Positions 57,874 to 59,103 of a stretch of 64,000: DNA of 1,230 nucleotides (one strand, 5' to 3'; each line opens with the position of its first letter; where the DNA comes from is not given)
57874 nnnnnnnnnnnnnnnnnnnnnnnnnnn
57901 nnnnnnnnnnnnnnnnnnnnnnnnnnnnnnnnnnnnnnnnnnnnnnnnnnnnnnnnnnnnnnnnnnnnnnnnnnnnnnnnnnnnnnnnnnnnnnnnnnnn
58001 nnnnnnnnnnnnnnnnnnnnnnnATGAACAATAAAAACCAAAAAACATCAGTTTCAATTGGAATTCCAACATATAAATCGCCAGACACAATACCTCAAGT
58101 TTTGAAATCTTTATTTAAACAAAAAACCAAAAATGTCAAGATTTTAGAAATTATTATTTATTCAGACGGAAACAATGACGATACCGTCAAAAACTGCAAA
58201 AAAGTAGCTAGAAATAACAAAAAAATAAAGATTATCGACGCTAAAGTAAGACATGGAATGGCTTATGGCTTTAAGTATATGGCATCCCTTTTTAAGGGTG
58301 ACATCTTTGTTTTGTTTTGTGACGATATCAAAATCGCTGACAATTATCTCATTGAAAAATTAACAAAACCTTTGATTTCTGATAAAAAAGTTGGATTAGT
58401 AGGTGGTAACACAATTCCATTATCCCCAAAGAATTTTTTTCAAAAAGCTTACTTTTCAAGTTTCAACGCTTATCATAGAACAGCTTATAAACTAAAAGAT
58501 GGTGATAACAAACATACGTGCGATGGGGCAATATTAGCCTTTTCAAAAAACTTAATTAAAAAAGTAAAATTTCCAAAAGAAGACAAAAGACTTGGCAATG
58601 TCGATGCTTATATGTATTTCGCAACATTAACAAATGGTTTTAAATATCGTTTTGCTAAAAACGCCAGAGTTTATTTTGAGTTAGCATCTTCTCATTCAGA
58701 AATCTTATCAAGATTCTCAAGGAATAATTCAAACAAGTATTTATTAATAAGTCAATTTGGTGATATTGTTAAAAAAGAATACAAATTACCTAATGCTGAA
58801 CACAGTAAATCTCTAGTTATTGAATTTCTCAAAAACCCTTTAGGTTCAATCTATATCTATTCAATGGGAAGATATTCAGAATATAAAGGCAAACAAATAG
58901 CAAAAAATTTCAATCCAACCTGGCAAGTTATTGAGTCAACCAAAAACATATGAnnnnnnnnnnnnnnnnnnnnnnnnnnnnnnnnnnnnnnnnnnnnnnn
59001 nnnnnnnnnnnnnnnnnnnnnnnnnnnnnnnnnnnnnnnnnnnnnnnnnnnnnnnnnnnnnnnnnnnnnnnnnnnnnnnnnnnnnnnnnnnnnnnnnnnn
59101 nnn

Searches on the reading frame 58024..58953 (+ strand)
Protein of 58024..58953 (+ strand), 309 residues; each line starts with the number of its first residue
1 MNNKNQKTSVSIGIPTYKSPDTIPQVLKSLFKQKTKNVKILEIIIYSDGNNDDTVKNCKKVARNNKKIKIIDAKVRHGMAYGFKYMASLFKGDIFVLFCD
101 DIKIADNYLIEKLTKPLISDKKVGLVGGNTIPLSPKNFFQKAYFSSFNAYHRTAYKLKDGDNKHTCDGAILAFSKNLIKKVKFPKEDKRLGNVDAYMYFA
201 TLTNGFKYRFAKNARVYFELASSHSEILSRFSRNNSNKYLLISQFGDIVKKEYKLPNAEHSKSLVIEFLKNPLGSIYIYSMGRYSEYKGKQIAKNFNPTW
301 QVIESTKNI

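Call 9: search_protein_families(library=pfam, proteins=[window:58024-58953:+], max_evalue=0.001)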
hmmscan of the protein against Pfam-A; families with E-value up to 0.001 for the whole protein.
window:58024-58953:+ (309 aa): 2 families
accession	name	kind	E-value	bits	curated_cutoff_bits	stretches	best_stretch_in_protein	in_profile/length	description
PF00535.33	Glycos_transf_2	-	1.9e-19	70.7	23.3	1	11-180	1-166/168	Glycosyl transferase family 2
PF13641.12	Glyco_tranf_2_3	-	1.3e-10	42.1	27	1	10-223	3-216/230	Glycosyltransferase like family 2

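Call 79: search_protein_families(library=ncbifam, proteins=[window:58024-58953:+], max_evalue=0.00001)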
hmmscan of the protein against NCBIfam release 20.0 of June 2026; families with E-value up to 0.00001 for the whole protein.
window:58024-58953:+ (309 aa): 8 families
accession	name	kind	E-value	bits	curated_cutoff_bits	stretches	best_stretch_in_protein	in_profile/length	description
TIGR03937.1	PgaC_IcaA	equivalog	2.9e-12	46.3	422.3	1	4-131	41-164/407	poly-beta-1,6-N-acetyl-D-glucosamine synthase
NF041875.1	EPS_EpsD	equivalog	3.4e-08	33.3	370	1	10-123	1-111/325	exopolysaccharide biosynthesis glycosyltransferase EpsD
NF010496.0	PRK13915.1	equivalog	1.5e-07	30.8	262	1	4-128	27-153/307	glucosyl-3-phosphoglycerate synthase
NF050050.1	ProtGlycPglI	equivalog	2e-07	30.7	500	1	9-255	3-236/306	GalNAc(5)-diNAcBac-PP-undecaprenol beta-1,3-glucosyltransferase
NF047683.1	TeichurnBiosyTuaG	equivalog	3.8e-07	30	400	1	5-117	3-108/252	teichuronic acid biosynthesis protein TuaG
NF007482.0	PRK10073.1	equivalog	8.3e-07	28.3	423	1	4-74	2-69/334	glycosyltransferase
NF038299.1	EPS_HpsN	equivalog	1e-06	28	425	1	9-130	2-119/317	hormogonium polysaccharide biosynthesis glycosyltransferase HpsN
NF038302.1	EPS_HpsE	equivalog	1.8e-06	27.1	300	1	10-129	3-123/307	hormogonium polysaccharide biosynthesis glycosyltransferase HpsE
